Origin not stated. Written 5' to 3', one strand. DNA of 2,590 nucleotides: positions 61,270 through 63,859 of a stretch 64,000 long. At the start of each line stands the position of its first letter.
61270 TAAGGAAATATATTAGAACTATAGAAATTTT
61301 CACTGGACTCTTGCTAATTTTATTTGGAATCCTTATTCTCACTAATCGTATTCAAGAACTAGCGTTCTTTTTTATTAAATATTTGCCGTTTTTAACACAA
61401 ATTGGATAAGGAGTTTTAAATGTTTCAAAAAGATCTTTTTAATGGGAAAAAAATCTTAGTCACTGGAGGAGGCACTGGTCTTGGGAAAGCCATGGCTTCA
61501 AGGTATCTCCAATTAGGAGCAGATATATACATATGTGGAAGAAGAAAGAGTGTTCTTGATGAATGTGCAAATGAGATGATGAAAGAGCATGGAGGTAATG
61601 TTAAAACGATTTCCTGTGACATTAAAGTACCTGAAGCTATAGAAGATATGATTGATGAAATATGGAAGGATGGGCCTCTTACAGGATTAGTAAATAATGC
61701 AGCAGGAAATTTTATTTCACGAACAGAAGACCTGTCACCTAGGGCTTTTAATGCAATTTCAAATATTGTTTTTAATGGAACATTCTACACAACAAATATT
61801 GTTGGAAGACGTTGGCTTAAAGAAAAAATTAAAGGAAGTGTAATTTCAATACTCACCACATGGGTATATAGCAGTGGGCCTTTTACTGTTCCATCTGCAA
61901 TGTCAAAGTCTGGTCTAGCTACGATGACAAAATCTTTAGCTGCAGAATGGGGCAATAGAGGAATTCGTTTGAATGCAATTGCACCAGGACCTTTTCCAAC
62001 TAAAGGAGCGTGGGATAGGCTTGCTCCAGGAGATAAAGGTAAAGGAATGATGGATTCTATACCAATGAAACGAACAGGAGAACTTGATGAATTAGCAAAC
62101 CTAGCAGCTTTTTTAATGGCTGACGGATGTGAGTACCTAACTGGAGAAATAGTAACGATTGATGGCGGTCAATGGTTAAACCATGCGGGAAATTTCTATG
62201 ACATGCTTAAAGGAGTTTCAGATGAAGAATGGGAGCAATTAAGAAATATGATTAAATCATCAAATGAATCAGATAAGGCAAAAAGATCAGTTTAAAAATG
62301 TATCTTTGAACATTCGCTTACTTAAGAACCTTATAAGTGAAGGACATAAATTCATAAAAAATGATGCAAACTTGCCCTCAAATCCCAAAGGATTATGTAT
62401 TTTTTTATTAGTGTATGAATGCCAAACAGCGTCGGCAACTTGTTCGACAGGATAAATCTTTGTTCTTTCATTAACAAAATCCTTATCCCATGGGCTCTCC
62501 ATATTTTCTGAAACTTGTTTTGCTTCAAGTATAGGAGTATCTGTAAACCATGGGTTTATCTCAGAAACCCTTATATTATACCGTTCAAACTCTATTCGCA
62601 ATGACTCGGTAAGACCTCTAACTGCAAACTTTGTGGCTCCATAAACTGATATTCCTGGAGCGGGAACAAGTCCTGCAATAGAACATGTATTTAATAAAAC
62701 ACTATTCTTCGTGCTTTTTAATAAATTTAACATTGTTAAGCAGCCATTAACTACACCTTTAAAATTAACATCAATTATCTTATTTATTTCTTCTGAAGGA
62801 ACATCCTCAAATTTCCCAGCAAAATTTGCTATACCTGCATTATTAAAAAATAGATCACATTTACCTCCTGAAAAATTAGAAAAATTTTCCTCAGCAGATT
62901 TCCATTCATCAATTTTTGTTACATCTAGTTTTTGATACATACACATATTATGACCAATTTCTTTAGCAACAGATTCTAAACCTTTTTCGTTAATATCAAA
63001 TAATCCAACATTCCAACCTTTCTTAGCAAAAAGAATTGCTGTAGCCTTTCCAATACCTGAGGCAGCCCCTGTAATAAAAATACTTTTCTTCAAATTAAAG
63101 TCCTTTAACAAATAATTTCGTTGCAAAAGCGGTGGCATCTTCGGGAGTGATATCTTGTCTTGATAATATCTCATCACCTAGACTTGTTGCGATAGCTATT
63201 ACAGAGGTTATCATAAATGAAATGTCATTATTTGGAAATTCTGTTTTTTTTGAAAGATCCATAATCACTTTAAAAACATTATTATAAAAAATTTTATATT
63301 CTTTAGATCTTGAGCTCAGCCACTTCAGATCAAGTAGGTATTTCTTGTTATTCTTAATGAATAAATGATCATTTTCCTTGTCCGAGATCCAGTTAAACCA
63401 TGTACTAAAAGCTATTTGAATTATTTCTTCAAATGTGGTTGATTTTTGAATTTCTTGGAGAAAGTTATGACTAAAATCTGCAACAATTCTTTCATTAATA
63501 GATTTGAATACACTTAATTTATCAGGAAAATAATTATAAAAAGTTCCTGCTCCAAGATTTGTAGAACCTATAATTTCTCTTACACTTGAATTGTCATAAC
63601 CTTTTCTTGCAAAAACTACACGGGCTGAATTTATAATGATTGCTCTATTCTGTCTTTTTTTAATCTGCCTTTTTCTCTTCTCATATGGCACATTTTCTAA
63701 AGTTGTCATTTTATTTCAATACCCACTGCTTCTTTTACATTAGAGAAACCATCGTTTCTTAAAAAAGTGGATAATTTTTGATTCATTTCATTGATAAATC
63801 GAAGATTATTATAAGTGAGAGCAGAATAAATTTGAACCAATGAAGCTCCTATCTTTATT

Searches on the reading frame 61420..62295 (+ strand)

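Call 80: search_protein_families(library=pfam, max_evalue=0.00001, proteins=[window:61420-62295:+])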
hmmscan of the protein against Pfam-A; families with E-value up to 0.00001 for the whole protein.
window:61420-62295:+ (291 aa): 3 families
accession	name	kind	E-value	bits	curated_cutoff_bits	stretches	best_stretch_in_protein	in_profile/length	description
PF13561.12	adh_short_C2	-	2.5e-40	139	27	1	19-250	6-234/236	Enoyl-(Acyl carrier protein) reductase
PF00106.31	adh_short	-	1e-33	116.9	26.6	1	10-197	1-187/195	short chain dehydrogenase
PF08659.16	KR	-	3.8e-09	37.1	22.6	1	12-95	3-90/180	KR domain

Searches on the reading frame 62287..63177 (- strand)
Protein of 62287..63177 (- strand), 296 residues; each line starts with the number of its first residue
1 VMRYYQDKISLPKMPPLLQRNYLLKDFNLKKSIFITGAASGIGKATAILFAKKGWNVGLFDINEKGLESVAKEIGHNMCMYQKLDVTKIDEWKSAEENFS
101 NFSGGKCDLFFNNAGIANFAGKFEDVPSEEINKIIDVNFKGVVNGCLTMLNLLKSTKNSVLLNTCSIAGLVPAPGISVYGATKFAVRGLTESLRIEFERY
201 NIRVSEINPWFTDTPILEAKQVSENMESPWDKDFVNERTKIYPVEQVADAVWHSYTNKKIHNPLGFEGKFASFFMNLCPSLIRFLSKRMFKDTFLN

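Call 80: search_protein_families(library=pfam, max_evalue=0.00001, proteins=[window:62287-63177:-])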
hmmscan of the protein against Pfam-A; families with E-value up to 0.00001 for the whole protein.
window:62287-63177:- (296 aa): 2 families
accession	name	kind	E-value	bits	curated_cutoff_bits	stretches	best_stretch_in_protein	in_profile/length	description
PF00106.31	adh_short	-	1.2e-46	159.1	26.6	1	31-220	1-190/195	short chain dehydrogenase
PF13561.12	adh_short_C2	-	1.6e-34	120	27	1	37-250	1-212/236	Enoyl-(Acyl carrier protein) reductase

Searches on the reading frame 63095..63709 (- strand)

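Call 80: search_protein_families(library=pfam, max_evalue=0.00001, proteins=[window:63095-63709:-])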
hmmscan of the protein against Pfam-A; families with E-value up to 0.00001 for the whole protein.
window:63095-63709:- (204 aa): 1 family
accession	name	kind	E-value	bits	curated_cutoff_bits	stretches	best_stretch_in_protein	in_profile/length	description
PF00440.29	TetR_N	-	2.2e-10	40.6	24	1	25-70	1-46/47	Bacterial regulatory proteins, tetR family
